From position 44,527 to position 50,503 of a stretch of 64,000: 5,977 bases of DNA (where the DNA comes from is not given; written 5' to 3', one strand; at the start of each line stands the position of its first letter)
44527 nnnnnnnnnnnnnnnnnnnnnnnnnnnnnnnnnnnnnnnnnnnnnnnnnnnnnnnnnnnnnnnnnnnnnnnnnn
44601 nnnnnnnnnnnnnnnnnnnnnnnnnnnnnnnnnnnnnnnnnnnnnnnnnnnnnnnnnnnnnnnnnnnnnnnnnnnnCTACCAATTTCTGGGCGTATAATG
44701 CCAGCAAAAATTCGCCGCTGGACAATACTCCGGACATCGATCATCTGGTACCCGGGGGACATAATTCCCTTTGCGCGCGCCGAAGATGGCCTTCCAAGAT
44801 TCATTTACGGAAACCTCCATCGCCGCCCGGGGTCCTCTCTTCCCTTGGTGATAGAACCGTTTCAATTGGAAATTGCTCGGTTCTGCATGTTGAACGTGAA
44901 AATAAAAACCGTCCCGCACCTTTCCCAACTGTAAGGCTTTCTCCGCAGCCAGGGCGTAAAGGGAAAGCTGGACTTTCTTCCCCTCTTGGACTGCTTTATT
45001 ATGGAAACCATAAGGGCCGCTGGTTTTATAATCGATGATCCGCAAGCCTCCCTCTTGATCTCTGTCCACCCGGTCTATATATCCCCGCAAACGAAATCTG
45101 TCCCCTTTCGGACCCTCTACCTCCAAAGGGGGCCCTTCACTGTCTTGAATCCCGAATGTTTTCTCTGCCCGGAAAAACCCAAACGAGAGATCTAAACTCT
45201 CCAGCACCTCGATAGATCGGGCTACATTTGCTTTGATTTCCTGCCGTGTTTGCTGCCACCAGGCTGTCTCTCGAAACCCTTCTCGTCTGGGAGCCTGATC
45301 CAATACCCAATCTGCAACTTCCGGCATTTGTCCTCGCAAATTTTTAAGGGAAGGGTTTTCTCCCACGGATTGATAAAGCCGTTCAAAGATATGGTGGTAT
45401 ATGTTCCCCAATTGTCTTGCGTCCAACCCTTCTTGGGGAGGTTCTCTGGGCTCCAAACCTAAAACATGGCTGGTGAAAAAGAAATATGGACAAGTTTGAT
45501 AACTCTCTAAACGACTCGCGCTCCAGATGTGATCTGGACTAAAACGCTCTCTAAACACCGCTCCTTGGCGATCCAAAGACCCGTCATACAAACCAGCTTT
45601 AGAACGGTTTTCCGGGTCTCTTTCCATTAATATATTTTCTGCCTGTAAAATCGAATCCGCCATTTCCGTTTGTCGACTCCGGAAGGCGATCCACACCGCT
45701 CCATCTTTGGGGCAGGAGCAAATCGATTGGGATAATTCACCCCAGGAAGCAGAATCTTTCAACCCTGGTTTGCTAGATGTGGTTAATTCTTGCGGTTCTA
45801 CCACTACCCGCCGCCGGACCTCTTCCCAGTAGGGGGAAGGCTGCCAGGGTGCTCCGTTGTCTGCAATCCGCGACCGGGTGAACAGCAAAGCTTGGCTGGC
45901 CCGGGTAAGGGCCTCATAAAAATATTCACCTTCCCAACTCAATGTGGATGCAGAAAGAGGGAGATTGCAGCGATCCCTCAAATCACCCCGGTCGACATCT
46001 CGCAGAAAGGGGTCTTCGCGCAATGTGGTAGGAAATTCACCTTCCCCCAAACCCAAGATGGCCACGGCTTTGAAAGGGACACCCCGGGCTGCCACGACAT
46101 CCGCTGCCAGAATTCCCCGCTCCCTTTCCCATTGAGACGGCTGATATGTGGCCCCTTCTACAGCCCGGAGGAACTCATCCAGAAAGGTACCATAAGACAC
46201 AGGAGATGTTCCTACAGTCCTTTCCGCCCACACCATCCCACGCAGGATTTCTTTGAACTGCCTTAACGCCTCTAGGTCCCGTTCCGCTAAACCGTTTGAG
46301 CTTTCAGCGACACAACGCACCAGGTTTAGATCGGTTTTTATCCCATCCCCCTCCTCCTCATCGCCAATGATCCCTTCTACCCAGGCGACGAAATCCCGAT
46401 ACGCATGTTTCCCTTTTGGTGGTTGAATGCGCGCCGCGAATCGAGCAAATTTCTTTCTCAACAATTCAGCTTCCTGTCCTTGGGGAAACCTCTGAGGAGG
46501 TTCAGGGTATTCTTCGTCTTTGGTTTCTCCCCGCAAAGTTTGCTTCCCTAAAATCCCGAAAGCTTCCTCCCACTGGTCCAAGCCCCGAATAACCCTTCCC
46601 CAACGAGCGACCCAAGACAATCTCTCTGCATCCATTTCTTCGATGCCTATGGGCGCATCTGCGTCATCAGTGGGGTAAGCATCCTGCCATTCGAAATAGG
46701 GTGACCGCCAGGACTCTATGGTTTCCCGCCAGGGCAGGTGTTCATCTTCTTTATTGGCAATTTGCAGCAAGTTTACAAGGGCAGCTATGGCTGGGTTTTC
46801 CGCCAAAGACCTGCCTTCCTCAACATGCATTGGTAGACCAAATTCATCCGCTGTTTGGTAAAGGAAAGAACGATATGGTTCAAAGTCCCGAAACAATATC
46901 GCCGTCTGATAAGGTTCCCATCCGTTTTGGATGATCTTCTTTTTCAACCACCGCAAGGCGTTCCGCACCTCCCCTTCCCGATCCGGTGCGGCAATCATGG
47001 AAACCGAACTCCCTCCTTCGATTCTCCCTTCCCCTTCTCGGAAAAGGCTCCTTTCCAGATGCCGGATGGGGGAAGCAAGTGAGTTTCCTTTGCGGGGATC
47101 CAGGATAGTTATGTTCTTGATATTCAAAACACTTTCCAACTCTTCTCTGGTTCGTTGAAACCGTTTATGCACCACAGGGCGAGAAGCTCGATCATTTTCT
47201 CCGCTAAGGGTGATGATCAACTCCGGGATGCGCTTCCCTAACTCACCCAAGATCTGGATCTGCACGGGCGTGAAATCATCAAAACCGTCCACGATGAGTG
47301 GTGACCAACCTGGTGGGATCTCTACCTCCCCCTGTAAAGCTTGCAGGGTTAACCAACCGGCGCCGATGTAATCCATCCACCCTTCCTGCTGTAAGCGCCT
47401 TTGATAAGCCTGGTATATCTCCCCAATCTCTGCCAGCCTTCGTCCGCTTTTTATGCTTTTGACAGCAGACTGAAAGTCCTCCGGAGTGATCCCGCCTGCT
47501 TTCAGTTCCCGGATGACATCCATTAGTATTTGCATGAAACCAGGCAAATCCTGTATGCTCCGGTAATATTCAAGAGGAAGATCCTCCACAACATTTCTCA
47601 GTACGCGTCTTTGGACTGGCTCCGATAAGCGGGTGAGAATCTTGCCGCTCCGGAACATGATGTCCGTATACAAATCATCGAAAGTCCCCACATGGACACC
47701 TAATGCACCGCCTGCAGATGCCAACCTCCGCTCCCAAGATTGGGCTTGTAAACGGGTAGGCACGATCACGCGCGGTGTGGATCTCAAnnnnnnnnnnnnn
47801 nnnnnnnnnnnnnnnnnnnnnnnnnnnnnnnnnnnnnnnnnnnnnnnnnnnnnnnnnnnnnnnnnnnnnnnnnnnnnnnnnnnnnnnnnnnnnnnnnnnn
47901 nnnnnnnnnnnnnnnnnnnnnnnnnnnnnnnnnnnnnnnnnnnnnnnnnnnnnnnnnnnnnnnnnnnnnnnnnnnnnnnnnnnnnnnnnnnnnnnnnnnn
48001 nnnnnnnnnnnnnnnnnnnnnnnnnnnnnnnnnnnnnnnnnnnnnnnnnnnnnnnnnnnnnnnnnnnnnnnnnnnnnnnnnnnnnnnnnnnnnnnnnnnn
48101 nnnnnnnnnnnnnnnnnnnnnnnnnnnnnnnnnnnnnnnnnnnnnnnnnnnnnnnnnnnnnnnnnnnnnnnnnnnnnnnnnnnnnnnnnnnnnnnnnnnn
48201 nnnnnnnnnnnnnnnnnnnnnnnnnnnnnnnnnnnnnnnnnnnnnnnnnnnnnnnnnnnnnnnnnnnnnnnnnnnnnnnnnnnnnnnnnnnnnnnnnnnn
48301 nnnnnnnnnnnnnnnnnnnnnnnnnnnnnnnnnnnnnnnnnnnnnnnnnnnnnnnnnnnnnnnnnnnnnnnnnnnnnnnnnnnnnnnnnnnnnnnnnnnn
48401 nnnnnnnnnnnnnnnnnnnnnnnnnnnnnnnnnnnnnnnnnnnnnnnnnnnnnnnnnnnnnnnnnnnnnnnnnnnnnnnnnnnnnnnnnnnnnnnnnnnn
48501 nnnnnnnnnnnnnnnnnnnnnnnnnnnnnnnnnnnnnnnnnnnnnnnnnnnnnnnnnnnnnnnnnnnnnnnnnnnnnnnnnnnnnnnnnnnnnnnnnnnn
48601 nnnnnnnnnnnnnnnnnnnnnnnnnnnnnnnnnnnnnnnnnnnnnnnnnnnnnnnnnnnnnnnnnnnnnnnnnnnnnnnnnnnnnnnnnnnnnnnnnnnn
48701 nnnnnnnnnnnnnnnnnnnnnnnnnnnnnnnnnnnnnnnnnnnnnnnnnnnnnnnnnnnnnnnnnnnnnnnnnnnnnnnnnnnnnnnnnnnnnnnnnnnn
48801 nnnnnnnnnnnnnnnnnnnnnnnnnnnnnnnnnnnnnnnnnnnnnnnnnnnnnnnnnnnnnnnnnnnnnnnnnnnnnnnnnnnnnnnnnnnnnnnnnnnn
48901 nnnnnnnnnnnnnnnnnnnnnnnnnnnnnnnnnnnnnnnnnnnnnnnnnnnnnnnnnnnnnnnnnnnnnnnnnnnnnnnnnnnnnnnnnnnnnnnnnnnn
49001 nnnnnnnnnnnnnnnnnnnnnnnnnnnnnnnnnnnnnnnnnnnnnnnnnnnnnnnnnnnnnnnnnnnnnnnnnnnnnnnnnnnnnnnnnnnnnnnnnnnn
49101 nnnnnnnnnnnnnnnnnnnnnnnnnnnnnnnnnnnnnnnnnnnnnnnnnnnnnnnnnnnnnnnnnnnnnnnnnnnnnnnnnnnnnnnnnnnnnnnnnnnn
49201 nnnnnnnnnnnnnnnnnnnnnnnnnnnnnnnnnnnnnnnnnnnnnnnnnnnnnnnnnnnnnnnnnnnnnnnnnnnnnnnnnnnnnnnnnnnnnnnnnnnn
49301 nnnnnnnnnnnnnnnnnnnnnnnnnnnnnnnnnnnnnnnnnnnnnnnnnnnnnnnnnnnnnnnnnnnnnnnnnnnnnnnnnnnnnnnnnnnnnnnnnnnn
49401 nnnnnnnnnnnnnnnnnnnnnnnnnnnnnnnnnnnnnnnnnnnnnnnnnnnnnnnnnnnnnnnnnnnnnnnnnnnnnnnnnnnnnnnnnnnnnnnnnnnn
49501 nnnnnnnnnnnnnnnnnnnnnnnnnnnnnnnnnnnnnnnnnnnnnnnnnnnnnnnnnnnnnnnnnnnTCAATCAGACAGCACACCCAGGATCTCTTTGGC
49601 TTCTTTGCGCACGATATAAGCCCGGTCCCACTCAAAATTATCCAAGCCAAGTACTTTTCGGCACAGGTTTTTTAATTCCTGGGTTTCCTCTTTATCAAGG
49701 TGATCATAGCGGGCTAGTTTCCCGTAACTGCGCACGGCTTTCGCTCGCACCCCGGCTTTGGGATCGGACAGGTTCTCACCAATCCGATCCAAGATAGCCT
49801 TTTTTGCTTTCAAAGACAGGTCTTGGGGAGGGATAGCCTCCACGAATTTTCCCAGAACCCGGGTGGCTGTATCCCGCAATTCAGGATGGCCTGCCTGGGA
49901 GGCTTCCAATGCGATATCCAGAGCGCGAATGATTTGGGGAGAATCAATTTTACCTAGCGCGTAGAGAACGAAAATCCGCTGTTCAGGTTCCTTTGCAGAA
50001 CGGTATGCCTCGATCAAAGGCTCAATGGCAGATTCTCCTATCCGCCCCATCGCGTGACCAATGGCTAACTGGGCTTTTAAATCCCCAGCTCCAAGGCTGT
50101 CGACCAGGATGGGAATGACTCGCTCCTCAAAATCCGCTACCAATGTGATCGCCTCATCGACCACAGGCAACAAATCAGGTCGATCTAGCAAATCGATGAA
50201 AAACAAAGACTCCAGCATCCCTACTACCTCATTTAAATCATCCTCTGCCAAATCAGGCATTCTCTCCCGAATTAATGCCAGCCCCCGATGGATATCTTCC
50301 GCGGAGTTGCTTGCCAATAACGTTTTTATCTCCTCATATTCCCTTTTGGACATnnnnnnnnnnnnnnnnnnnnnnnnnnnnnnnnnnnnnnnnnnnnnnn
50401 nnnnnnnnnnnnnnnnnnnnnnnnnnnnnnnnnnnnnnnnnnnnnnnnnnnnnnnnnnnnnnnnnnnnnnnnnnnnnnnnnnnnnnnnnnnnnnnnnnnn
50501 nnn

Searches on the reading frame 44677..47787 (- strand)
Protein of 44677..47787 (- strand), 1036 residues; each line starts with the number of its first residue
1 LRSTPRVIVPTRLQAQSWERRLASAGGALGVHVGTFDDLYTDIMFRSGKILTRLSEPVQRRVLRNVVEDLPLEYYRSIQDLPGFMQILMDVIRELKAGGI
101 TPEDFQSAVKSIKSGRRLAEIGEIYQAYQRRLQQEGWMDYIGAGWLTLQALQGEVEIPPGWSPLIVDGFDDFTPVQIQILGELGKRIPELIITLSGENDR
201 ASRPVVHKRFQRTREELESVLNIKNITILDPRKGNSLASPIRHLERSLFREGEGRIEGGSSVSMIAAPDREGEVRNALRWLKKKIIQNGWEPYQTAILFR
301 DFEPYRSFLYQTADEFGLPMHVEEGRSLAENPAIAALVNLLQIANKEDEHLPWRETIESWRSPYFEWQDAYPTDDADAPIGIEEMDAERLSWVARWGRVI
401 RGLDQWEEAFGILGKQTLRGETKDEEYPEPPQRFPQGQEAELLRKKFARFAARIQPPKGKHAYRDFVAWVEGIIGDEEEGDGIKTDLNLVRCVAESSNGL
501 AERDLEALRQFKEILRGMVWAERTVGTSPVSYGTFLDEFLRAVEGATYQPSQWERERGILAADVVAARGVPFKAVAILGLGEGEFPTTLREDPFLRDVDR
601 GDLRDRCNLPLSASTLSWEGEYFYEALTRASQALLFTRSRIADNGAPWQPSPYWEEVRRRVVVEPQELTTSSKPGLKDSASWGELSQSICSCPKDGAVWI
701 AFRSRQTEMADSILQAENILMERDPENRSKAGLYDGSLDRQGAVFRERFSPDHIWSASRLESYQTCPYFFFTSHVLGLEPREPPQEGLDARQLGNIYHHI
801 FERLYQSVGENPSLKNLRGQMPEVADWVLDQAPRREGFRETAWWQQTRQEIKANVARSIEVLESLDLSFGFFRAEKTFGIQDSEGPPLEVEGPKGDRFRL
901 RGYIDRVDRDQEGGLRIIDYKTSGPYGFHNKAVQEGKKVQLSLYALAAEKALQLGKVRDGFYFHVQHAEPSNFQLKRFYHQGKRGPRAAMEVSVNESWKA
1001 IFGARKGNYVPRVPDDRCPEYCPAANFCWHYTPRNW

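Call 60: search_protein_families(library=pfam, proteins=[window:44677-47787:-], max_evalue=0.00001)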
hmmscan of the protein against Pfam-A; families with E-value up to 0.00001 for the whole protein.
window:44677-47787:- (1036 aa): 2 families
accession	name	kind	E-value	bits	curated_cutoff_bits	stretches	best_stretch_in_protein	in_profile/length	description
PF12705.13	PDDEXK_1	-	1.3e-34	120.7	22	1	755-1028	2-246/247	PD-(D/E)XK nuclease superfamily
PF21445.3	ADDB_N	-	1.1e-15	58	26.6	1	7-223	33-261/290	ADDB, N-terminal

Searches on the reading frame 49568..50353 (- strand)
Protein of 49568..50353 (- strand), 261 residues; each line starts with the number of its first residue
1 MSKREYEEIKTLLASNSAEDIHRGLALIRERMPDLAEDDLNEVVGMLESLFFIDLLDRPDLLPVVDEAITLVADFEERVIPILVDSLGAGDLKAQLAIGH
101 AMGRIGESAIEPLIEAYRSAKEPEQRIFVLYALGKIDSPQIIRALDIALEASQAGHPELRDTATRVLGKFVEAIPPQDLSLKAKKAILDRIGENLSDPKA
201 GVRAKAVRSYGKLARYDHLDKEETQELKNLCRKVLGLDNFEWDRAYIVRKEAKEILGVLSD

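Call 47: search_protein_families(library=pfam, proteins=[window:49568-50353:-], max_evalue=0.001)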
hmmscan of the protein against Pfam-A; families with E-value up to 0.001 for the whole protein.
window:49568-50353:- (261 aa): 2 families
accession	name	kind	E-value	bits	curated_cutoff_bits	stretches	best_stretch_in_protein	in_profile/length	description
PF13646.12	HEAT_2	-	5.8e-10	39.8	27.7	1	110-170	1-58/88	HEAT repeats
PF02985.28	HEAT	-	5e-05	23.6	23.5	0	189-215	3-29/31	HEAT repeat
